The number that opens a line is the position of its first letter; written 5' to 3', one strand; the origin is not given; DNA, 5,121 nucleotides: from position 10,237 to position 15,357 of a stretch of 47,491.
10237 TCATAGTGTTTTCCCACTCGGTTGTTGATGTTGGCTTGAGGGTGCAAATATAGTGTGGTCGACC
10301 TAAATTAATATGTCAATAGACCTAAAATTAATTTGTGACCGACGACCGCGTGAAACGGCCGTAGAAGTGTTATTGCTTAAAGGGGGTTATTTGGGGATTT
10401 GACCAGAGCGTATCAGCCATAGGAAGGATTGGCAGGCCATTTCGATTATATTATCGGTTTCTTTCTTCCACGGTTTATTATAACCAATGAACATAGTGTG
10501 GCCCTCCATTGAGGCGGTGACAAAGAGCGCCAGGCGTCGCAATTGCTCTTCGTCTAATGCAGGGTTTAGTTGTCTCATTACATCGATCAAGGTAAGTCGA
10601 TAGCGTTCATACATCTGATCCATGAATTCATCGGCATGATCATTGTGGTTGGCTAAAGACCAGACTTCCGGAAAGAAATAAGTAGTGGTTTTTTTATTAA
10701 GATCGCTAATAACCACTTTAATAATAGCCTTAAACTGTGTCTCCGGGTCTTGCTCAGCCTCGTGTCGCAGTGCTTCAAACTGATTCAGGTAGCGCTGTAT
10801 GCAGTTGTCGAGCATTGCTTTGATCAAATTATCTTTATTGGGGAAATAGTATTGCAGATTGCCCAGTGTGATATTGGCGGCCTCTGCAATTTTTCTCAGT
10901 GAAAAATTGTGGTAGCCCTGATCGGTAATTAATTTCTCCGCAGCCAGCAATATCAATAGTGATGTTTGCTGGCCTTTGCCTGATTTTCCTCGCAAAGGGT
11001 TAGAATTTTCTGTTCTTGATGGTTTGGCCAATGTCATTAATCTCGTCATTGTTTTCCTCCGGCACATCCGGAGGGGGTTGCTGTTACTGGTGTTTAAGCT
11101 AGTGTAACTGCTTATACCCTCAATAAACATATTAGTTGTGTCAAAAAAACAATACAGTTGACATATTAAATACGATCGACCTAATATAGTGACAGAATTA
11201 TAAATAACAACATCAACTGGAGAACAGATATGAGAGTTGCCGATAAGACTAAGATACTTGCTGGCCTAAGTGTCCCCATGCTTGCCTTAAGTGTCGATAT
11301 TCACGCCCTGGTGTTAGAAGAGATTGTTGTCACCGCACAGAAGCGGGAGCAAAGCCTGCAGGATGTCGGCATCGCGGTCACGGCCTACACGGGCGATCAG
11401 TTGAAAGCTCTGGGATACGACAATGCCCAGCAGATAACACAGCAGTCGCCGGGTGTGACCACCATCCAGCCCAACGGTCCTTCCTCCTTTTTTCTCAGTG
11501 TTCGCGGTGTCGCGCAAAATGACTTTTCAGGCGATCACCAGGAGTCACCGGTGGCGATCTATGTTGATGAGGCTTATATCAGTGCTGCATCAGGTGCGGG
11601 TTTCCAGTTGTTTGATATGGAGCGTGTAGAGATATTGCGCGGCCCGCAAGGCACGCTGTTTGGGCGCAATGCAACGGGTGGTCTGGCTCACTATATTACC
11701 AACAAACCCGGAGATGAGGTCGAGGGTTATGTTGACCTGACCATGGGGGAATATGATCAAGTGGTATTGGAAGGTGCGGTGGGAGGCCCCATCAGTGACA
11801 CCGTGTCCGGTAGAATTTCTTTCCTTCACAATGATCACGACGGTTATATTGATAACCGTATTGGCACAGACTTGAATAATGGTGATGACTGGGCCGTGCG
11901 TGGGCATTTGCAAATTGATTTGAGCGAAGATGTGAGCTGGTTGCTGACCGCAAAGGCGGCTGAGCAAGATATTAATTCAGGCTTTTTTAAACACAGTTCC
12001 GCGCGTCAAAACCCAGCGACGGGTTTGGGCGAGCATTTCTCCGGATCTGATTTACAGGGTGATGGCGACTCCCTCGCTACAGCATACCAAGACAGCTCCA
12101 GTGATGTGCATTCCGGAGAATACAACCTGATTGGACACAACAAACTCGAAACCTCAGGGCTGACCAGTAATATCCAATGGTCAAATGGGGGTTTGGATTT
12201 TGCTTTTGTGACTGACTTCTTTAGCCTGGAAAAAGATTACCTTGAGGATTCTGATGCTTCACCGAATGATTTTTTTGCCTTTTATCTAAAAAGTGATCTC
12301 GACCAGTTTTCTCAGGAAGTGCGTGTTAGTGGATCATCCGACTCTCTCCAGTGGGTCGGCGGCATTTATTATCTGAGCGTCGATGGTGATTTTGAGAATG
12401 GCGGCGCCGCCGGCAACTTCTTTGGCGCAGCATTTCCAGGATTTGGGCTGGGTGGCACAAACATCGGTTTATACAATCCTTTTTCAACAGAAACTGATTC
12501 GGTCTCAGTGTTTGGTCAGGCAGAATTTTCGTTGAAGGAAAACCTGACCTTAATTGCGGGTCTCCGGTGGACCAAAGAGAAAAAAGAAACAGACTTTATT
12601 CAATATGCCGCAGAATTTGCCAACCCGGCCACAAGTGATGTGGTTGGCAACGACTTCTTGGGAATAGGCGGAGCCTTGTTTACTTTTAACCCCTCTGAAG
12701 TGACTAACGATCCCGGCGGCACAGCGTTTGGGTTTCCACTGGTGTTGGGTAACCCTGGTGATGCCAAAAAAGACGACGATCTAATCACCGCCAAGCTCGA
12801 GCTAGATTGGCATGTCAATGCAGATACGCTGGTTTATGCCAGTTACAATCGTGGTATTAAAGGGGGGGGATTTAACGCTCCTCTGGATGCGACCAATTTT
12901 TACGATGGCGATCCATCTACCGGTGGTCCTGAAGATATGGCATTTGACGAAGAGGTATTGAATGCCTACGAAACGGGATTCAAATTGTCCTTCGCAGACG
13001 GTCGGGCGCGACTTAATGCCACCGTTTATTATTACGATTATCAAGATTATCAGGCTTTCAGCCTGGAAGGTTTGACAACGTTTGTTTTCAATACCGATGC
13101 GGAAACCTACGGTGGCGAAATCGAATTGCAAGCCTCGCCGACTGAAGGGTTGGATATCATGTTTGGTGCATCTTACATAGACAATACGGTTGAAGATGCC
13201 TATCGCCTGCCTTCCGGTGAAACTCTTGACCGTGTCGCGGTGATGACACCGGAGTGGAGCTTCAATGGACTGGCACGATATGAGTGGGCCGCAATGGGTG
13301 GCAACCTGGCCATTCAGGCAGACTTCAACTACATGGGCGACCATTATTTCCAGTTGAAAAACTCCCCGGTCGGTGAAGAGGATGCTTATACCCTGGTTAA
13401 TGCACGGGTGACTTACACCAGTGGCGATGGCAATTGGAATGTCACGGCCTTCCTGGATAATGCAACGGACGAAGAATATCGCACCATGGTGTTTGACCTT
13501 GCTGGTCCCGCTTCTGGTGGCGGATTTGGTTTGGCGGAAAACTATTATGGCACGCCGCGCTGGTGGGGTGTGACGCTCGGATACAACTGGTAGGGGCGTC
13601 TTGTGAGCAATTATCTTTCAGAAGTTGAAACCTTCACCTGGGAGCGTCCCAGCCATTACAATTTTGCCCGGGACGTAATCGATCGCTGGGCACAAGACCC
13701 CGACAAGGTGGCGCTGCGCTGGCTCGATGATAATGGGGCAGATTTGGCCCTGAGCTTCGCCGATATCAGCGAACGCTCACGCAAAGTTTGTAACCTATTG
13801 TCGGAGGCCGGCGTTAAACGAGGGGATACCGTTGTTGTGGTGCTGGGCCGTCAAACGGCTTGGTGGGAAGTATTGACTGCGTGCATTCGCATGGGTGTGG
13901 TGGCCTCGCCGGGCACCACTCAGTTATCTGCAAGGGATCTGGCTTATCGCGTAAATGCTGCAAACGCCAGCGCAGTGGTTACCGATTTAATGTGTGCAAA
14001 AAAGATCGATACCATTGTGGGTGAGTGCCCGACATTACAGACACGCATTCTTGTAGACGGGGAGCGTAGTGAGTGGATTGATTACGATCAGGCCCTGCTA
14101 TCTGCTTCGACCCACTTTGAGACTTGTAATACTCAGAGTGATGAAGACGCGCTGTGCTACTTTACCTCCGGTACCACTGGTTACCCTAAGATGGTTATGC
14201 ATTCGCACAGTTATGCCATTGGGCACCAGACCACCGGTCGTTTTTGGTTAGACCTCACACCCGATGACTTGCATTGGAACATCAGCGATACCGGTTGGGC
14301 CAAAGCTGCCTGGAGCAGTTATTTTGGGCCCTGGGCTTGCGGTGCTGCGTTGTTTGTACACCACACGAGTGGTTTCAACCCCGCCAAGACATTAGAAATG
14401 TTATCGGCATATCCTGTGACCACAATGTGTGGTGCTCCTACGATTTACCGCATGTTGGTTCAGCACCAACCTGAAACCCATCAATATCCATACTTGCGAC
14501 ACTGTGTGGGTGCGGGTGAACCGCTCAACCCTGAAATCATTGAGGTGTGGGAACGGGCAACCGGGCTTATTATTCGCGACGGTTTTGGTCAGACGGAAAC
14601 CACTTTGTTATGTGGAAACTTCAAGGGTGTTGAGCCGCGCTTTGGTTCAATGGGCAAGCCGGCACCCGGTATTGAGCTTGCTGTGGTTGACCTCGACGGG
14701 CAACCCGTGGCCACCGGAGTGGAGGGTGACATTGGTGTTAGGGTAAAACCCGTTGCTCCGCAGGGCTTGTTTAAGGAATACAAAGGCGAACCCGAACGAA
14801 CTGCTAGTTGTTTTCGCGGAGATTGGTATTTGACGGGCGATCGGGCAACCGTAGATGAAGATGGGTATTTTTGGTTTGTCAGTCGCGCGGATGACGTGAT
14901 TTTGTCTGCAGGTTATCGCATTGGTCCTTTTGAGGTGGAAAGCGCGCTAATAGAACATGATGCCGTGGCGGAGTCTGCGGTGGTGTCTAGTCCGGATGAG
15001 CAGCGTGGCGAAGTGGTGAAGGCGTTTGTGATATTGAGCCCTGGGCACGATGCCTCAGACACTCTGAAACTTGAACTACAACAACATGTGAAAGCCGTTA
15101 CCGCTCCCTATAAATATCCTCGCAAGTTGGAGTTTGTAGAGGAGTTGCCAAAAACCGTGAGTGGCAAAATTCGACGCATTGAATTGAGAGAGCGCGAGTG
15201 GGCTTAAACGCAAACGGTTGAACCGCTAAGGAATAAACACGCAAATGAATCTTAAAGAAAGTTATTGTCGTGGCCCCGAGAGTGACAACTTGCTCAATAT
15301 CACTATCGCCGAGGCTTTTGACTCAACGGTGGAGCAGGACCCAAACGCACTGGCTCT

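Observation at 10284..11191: Same 24-bp TTGACA-containing element on both sides of the TetR gene, each facing outward toward a different operon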

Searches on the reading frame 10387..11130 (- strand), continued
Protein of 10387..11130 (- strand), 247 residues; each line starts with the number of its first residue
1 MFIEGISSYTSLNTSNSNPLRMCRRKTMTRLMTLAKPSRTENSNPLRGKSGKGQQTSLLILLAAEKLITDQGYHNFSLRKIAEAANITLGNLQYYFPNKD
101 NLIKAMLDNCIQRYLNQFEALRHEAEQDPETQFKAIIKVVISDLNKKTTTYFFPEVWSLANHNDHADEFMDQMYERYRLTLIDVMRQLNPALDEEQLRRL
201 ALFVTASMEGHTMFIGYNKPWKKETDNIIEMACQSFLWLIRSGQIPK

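Call 42: search_protein_families(library=pfam, proteins=[L081:10180-10596:+], max_evalue=1)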
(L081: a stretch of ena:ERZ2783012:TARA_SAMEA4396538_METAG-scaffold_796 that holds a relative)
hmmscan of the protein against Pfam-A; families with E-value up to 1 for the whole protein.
L081:10180-10596:+ (138 aa): 4 families
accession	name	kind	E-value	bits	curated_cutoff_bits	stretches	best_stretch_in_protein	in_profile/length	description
PF00034.26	Cytochrom_C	-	0.025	16.3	21.3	1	31-55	10-34/90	Cytochrome c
PF11504.14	Colicin_Ia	-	0.059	13.9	25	0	13-35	38-59/72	Colicin Ia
PF21257.3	PHD_ash2p_like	-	0.087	13.1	28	1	27-40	34-47/53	ASH2, PHD zinc finger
PF13442.11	Cytochrome_CBB3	-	0.25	12.1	27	1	23-51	4-27/68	Cytochrome C oxidase, cbb3-type, subunit III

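Call 49: predict_structure(alignment_id=A1)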
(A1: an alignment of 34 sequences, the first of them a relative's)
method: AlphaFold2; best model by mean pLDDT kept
length: 220 residues; sequences in the alignment: 34
mean_pLDDT: 88.8   pTM: 0.80
mean pLDDT of the five models: 88.8, 88.3, 87.9, 86.5, 85.8
residues with pLDDT >= 90: 176; 70-90: 21; 50-70: 1; < 50: 22
segments of 3 or more residues with pLDDT < 50: 1-22
pLDDT, mean of each block of 10 residues (from residue 1): 42 38 78 97 95 97 97 97 97 91 97 95 92 92 96 97 96 95 87 93 96 88
secondary structure, 60 per line:
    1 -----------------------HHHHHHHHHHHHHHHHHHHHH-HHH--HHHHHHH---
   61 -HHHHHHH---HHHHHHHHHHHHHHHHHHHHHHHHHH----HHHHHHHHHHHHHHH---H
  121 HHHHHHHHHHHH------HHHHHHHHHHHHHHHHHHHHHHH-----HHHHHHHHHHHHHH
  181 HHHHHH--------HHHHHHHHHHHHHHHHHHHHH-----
elements in order: H24-44 H51-57 H62-68 H72-97 H102-116 H120-132 H139-161 H167-186 H195-215
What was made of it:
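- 10387..11049 (-): tetR, 220 aa. The likely start is ATG 11049, preceded by GGAGG. The open frame runs up to 11130, but homologues are 203-220 aa. AlphaFold model pLDDT 88.8 with nine helices (call 49).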

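Call 51: fold_search(model_id=the predicted structure, library=pdb)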
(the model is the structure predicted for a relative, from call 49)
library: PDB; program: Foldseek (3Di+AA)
matches with E <= 10: 918; with E <= 0.001: 356
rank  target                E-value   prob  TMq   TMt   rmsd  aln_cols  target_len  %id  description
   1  3mvp_B                4.7e-06  1.00  0.60  0.66   4.4       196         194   18  The Crystal Structure of a TetR/AcrR transcriptional regulator from Streptococcus mutans to 1.85A (released 2010-05-12)
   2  3mvp_A                4.7e-06  1.00  0.59  0.62   6.7       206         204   20  The Crystal Structure of a TetR/AcrR transcriptional regulator from Streptococcus mutans to 1.85A (released 2010-05-12)
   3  6yj2_A                5.2e-06  1.00  0.55  0.63   5.1       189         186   20  Structural and DNA binding studies of the transcriptional repressor Rv2506 (BkaR) from Mycobacterium tuberculosis supp (released 2021-04-14)
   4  7e1l_A                6.9e-06  1.00  0.56  0.60   5.0       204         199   21  Crystal structure of apo form PhlH (released 2022-02-02)
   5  2dg8_A                1.1e-05  1.00  0.59  0.72   4.3       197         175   19  Crystal structure of the putative trasncriptional regulator SCO7518 from Streptomyces coelicolor A3(2) (released 2007-03-13)
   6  3bqz_A                1.4e-05  1.00  0.67  0.77   3.5       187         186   16  Crystal Structure of the Complex of Malachite Green Bound to QacR(E90Q), a Mutant of a Multidrug Binding Transcription (released 2008-12-23)
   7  3br5_E                1.7e-05  1.00  0.63  0.73   4.0       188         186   14  Crystal Structure of the Complex of Rhodamine 6G Bound to QacR(E90Q), a Mutant of a Multidrug Binding Transcriptional  (released 2008-12-23)
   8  3crj_A                1.7e-05  1.00  0.62  0.71   5.2       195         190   14  Crystal structure of a TetR transcription regulator from Haloarcula marismortui ATCC 43049 (released 2008-04-22)
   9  7e1n_A                1.7e-05  1.00  0.64  0.66   3.9       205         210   20  Crystal structure of PhlH in complex with 2,4-diacetylphloroglucinol (released 2022-02-02)
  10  3crj_D                1.7e-05  1.00  0.58  0.66   5.6       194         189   15  Crystal structure of a TetR transcription regulator from Haloarcula marismortui ATCC 43049 (released 2008-04-22)
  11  3br0_A                2.4e-05  1.00  0.67  0.78   3.5       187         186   16  Crystal Structure of the Complex of Malachite Green Bound to QacR(E120Q), a Mutant of a Multidrug Binding Transcriptio (released 2008-12-23)
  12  3e7q_A                2.8e-05  1.00  0.62  0.65   4.8       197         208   17  The crystal structure of the putative transcriptional regulator from Pseudomonas aeruginosa PAO1 (released 2008-10-14)
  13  1vi0_B                2.8e-05  1.00  0.62  0.71   4.9       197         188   16  Crystal structure of a transcriptional regulator (released 2003-12-30)
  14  3on4_E                2.8e-05  1.00  0.58  0.66   5.5       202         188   19  Crystal structure of TetR transcriptional regulator from Legionella pneumophila (released 2010-09-22)
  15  8sua                  2.8e-05  1.00  0.55  0.60   6.0       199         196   15  Structure of M. baixiangningiae DarR-ligand complex (released 2023-11-01)
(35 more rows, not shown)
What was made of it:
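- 10387..11049 (-): Generic TetR structural matches (call 51).
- On TetR-family regulator (TFR) with cognate operator: There are 356 PDB matches at E<=0.001; the top 50 listed are all TetR-family proteins (call 51).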

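Call 61: search_protein_families(library=pfam, proteins=[L066:4910-6001:+, L066:4034-4735:-, L066:1662-3422:-, L066:6500-7639:-, L056:4564-5805:-, L056:6696-8342:+, L056:3181-3867:-, L056:1062-2603:-, L056:9598-11094:+])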
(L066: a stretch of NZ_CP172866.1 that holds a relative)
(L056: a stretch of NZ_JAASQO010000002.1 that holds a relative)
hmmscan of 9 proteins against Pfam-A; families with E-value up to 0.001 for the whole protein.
L066:4910-6001:+ (363 aa): 1 family
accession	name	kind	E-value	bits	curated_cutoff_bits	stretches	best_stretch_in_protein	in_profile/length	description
PF03435.24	Sacchrp_dh_NADP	-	1.1e-05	26.2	25.1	1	8-102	2-98/129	Saccharopine dehydrogenase NADP binding domain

L066:4034-4735:- (233 aa): 0 families

L066:1662-3422:- (586 aa): 4 families
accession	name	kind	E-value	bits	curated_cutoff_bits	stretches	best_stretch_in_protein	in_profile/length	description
PF25390.1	WD40_RLD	-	2.3e-61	208.6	150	3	335-462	31-168/363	RCC1-like domain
PF13540.12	RCC1_2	-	1e-48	162.4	22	5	337-366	1-30/30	Regulator of chromosome condensation (RCC1) repeat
PF00415.24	RCC1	-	4e-38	130.2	21.7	3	353-400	1-49/50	Regulator of chromosome condensation (RCC1) repeat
PF25384.1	Alsin_RLD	-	4.7e-06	26.6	100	1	355-419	243-308/405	Alsin RCC1-like domain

L066:6500-7639:- (379 aa): 0 families

L056:4564-5805:- (413 aa): 0 families

L056:6696-8342:+ (548 aa): 3 families
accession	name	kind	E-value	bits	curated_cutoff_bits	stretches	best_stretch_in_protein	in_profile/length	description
PF00355.32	Rieske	-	3.6e-14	52.9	20.3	1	26-99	6-75/88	Rieske [2Fe-2S] domain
PF13806.12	Rieske_2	-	2.7e-11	43.8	27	1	27-120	7-103/104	Rieske-like [2Fe-2S] domain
PF22543.2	Rieske_4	-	3.4e-08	34.2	28.4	1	23-102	1-80/119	Soluble Rieske-type ferredoxin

L056:3181-3867:- (228 aa): 1 family
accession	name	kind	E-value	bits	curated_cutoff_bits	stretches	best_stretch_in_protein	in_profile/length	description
PF08511.16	COQ9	-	1.9e-28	98.3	20.5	1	131-198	5-72/72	COQ9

L056:1062-2603:- (513 aa): 0 families

L056:9598-11094:+ (498 aa): 0 families

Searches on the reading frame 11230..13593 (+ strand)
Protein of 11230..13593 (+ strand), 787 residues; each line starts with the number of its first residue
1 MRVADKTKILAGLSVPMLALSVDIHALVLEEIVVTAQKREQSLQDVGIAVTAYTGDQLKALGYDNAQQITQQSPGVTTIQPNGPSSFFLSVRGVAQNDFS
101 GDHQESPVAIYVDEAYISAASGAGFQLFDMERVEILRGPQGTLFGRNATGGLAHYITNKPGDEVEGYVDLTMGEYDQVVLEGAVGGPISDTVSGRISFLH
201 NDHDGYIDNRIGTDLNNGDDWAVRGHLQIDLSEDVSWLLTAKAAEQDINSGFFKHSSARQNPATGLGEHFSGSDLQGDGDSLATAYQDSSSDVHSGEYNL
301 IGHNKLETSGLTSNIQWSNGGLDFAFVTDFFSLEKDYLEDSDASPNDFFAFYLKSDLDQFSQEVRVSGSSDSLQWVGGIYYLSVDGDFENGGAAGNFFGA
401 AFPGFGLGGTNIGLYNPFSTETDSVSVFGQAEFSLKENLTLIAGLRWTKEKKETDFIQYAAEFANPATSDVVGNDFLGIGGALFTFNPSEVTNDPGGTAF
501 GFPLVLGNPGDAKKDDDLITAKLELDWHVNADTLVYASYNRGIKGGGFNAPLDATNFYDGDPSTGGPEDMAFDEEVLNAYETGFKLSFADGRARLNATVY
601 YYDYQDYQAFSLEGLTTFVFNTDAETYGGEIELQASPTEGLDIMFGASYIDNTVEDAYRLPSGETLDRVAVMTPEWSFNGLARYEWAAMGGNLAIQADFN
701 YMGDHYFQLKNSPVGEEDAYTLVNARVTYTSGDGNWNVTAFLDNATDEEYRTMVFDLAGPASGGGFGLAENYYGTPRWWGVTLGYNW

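Call 7: search_protein_families(library=pfam, proteins=[window:11230-13593:+])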
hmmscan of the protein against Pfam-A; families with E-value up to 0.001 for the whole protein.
window:11230-13593:+ (787 aa): 2 families
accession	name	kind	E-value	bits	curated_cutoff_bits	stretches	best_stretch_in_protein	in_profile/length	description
PF00593.30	TonB_dep_Rec_b-barrel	-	3.3e-29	103.5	27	1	263-744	12-435/436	TonB dependent receptor-like, beta-barrel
PF07715.20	Plug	-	2e-16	60.9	23.9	1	43-151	2-106/107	TonB-dependent Receptor Plug Domain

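Call 28: search_protein_families(library=ncbifam, proteins=[window:11230-13593:+])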
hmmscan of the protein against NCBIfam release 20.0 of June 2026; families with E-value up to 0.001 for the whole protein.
window:11230-13593:+ (787 aa): 19 families
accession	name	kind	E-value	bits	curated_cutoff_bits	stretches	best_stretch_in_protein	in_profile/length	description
TIGR01783.1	TonB-siderophor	subfamily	1.3e-42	146.3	223.5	2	512-786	401-648/649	TonB-dependent siderophore receptor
TIGR01785.1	TonB-hemin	subfamily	1e-22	80.4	316.85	2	419-752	360-656/677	TonB-dependent heme/hemoglobin receptor family protein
NF053590.1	TonB_dep_TOL0244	equivalog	4.6e-13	48.6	645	2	126-178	108-160/604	TOL_0244 family TonB-dependent receptor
TIGR01786.1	TonB-hemlactrns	subfamily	1.1e-12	47.1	323.75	2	31-165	2-141/719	TonB-dependent hemoglobin/transferrin/lactoferrin family receptor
NF049947.1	TonB_dep_PCPU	exception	1.5e-12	46.5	800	1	125-245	132-249/685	TonB-dependent receptor, PCPU motif-type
NF049944.1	TonB_dep_PUIUD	equivalog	1.8e-12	46.4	850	1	426-752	395-667/686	TonB-dependent receptor, PUIUD motif-type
TIGR01779.1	TonB-B12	equivalog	1.4e-10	40.4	599.7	1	16-219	16-215/614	TonB-dependent vitamin B12 receptor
NF010010.0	PRK13483.1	equivalog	4e-10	38.3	927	1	22-170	26-175/660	ligand-gated channel protein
NF007478.2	PRK10064.1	equivalog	4.4e-09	35.1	745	1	10-168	9-168/663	catecholate siderophore receptor CirA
NF010038.0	PRK13513.1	equivalog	3e-08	32.7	942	1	13-168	19-175/659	ligand-gated channel protein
NF047944.1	FoxamRcptFoxA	equivalog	7.7e-08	31.1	1300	1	10-239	15-240/697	ferrioxamine B receptor FoxA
NF050067.1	TonBEntbctnRecCfrA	equivalog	2.3e-07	29.5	1200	1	25-169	22-169/698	TonB-dependent ferric enterobactin receptor CfrA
NF007465.0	PRK10044.1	equivalog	3.9e-07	28.6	803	1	34-174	67-203/726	ferrichrome porin FhuA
NF010012.0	PRK13486.1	equivalog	6.7e-07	28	924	1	8-168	4-168/696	TonB-dependent receptor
NF010650.0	PRK14049.1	equivalog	7.9e-06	24.3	904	1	128-191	158-221/729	ferrioxamine B receptor precursor protein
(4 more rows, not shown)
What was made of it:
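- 11230..18376 (+): TBDR (11230-13593), CoA ligase 1 (13603-15207), CoA ligase 2 (15245-16924) and aldehyde dehydrogenase (16952-18376). Gaps are 9, 37 and 27 bp. Pfam (call 7) and NCBIfam (call 28).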

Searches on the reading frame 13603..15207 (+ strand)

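Call 7: search_protein_families(library=pfam, proteins=[window:13603-15207:+])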
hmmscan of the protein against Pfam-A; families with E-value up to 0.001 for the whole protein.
window:13603-15207:+ (534 aa): 2 families
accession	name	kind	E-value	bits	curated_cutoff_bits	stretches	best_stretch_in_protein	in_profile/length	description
PF00501.34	AMP-binding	-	3.8e-65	220.6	29.9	1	28-382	4-377/384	AMP-binding enzyme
PF13193.12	AMP-binding_C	-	4e-23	82.6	24.5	1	444-522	1-76/76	AMP-binding enzyme C-terminal domain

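Call 28: search_protein_families(library=ncbifam, proteins=[window:13603-15207:+])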
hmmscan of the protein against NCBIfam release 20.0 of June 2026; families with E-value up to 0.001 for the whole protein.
window:13603-15207:+ (534 aa): 102 families (the best 25 are shown)
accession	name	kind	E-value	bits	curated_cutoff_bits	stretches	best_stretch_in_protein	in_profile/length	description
NF047394.1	AcylCoAsynMbcS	equivalog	2.8e-163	544.3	850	1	15-533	8-521/525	acyl-CoA synthetase MbcS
NF003313.0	PRK04319.1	equivalog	3.1e-134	448.3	729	1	9-532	33-561/574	acetate--CoA ligase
NF004837.0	PRK06187.1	subfamily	1.6e-95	320.3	476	1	28-533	17-523/531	long-chain-fatty-acid--CoA ligase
TIGR02262.1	benz_CoA_lig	subfamily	2e-90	303.9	375.25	1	18-530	2-507/508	benzoate-CoA ligase family protein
NF001208.0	PRK00174.1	subfamily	9.8e-86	288.5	657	1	9-529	67-617/649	acetate--CoA ligase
TIGR02188.1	Ac_CoA_lig_AcsA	equivalog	1e-85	288.3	724.95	1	10-529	47-602/629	acetate--CoA ligase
NF006182.0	PRK08316.1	subfamily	7.6e-67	225.9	663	1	24-531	15-516/523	fatty acyl-CoA synthetase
NF005702.0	PRK07514.1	subfamily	2.9e-66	223.9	558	1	27-531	11-499/506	malonyl-CoA synthase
NF053567.1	HBDA_AROS1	equivalog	5.9e-64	216.3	1000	1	47-530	37-517/523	3-hydroxybenzoate--CoA ligase HbdA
NF005714.0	PRK07529.1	subfamily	1e-63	215.7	632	1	8-532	18-576/640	acyl-CoA synthetase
NF004808.0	PRK06155.1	equivalog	6e-62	209.6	722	1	47-531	44-521/542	ATP-dependent acyl-CoA ligase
NF005676.0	PRK07470.1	equivalog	2e-61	208.2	774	1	20-530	21-527/544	acyl-CoA synthetase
NF005857.1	PRK07786.1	exception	2.5e-61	207.8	733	1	30-531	20-511/513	fatty-acid--CoA ligase FadD5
NF006181.0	PRK08314.1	subfamily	2e-58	198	705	2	156-533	181-555/563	long-chain-fatty-acid--CoA ligase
NF004758.0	PRK06087.1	equivalog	2.7e-58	197.7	736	1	25-530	26-533/548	medium-chain fatty-acid--CoA ligase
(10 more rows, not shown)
